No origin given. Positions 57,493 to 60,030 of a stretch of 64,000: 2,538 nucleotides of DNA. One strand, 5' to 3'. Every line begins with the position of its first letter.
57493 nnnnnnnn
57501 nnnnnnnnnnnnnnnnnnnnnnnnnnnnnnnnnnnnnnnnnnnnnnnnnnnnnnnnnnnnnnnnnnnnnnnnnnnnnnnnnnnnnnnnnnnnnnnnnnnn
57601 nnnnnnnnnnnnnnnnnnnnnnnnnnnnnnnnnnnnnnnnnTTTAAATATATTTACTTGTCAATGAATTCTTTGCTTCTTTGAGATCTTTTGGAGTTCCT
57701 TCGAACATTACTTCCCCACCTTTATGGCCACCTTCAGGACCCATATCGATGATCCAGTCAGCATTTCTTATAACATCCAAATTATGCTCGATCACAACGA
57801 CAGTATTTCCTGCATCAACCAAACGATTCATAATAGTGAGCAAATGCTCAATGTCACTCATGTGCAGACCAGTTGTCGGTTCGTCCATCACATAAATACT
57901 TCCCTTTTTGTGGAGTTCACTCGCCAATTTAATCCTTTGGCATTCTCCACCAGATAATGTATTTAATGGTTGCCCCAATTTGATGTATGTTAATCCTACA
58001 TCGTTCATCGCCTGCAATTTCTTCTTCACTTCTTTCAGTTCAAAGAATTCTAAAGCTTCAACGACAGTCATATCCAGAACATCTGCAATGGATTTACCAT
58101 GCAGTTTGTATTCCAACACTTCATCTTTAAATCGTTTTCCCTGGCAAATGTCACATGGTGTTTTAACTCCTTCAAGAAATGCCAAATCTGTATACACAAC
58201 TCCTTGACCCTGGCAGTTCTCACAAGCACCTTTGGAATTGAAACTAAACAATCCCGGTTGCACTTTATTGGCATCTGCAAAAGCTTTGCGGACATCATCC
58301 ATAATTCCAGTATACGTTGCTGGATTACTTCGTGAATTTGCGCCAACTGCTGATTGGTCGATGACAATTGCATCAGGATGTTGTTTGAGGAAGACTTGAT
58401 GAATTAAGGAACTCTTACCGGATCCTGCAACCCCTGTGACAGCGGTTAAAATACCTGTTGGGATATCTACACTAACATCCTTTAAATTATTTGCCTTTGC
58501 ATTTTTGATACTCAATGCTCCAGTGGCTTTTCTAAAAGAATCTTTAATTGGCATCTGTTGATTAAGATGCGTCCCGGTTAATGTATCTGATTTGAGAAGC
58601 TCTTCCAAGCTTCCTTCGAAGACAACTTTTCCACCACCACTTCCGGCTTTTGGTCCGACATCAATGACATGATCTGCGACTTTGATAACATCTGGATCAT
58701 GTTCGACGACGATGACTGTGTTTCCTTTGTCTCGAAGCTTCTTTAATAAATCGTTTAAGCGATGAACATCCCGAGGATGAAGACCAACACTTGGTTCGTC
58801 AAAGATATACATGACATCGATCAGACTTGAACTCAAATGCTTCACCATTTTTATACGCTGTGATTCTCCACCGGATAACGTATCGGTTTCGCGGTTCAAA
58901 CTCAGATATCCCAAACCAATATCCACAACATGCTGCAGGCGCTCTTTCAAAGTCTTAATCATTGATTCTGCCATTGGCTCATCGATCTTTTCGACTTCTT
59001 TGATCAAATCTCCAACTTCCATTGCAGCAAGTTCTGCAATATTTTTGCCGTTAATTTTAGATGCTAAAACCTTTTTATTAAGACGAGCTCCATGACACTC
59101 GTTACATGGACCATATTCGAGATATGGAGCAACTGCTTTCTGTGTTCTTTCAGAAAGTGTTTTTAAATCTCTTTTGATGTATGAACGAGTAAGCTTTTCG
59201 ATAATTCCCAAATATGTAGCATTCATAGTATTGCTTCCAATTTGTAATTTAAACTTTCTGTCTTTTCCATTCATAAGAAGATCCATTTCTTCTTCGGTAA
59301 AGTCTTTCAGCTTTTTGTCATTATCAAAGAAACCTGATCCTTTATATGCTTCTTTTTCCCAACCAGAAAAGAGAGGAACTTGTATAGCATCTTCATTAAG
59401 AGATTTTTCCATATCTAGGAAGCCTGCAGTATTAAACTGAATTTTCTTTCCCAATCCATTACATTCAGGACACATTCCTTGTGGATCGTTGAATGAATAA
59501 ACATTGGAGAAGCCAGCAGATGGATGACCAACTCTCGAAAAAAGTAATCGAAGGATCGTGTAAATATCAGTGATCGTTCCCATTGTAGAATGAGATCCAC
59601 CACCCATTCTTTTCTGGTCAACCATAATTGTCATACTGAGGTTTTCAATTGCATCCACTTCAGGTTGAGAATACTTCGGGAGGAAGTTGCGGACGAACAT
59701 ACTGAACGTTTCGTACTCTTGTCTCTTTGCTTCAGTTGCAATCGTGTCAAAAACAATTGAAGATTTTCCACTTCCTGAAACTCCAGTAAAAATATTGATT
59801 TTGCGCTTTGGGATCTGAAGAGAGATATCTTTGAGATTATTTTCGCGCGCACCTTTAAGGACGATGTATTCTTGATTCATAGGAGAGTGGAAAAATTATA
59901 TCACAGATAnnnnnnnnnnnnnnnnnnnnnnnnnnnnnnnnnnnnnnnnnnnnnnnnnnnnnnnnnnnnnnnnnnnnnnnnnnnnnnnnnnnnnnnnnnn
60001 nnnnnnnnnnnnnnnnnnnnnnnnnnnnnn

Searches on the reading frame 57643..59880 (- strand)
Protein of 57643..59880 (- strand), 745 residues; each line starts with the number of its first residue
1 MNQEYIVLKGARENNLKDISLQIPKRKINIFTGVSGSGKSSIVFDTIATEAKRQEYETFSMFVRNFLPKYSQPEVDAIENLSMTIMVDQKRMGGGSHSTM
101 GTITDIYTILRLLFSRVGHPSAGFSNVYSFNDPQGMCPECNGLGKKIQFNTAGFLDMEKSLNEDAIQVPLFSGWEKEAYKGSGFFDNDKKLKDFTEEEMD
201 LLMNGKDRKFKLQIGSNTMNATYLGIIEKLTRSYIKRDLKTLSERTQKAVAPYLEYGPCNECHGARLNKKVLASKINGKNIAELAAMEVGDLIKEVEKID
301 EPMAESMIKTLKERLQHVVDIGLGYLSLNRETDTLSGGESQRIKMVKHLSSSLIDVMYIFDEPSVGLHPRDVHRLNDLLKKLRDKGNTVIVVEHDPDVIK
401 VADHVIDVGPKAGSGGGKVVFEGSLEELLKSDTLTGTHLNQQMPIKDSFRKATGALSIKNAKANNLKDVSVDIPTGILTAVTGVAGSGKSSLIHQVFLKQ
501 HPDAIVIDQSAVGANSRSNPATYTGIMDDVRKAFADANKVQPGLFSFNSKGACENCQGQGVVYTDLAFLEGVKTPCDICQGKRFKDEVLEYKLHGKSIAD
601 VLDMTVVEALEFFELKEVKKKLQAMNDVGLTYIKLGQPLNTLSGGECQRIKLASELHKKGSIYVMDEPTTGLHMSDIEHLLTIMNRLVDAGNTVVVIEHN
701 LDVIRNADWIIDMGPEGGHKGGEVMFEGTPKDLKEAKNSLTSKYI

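Call 46: search_protein_families(library=ncbifam, proteins=[window:57643-59880:-], max_evalue=0.00001)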
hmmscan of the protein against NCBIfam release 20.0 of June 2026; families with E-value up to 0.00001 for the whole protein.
window:57643-59880:- (745 aa): 180 families (the best 25 are shown)
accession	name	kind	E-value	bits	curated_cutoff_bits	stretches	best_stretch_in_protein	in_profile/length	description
NF001503.0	PRK00349.1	equivalog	4e-244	812.8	1147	3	504-745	686-937/943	excinuclease ABC subunit UvrA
TIGR00630.1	uvra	equivalog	2.5e-242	807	729.8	3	126-500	266-657/924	excinuclease ABC subunit UvrA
NF001885.0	PRK00635.1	equivalog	4e-159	531.5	3054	2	250-736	390-907/1809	excinuclease ABC subunit A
NF040873.1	AztA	equivalog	4.5e-38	130.7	220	2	623-711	102-189/191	zinc ABC transporter ATP-binding protein AztA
TIGR03608.1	L_ocin_972_ABC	subfamily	6.9e-38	130.2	254.85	2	614-713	108-206/206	putative bacteriocin export ABC transporter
TIGR04521.1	ECF_ATPase_2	equivalog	3.5e-35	121.4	330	2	617-742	119-241/279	energy-coupling factor transporter ATPase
TIGR02857.1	CydD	equivalog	8.6e-35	120.7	435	2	603-713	425-529/529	thiol reductant ABC exporter subunit CydD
TIGR02673.1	FtsE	equivalog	4.5e-32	111.5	264.85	2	619-707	115-203/214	cell division ATP-binding protein FtsE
TIGR04520.1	ECF_ATPase_1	equivalog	5.5e-31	108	315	2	616-742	111-232/269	energy-coupling factor transporter ATPase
NF008409.0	PRK11231.1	equivalog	1e-30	106.9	375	1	623-733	121-225/255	Fe(3+) dicitrate ABC transporter ATP-binding protein FecE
NF010068.0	PRK13548.1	equivalog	1.4e-30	106.3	261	2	599-731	97-228/261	heme ABC transporter ATP-binding protein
TIGR02315.1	ABC_phnC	equivalog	6.3e-30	104.4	266.1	2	604-737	109-237/243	phosphonate ABC transporter ATP-binding protein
TIGR01166.1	cbiO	subfamily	1.2e-29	103.1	211.8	2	623-703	110-189/190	cobalt ABC transporter, ATP-binding protein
TIGR00972.1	3a0107s01c2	equivalog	3.1e-28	98.8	343.2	2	634-745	137-243/248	phosphate ABC transporter ATP-binding protein PstB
TIGR03873.1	F420-0_ABC_ATP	hypoth_equivalog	9.1e-28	97.2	372.4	2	638-704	134-200/256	putative F420-0 ABC transporter ATP-binding protein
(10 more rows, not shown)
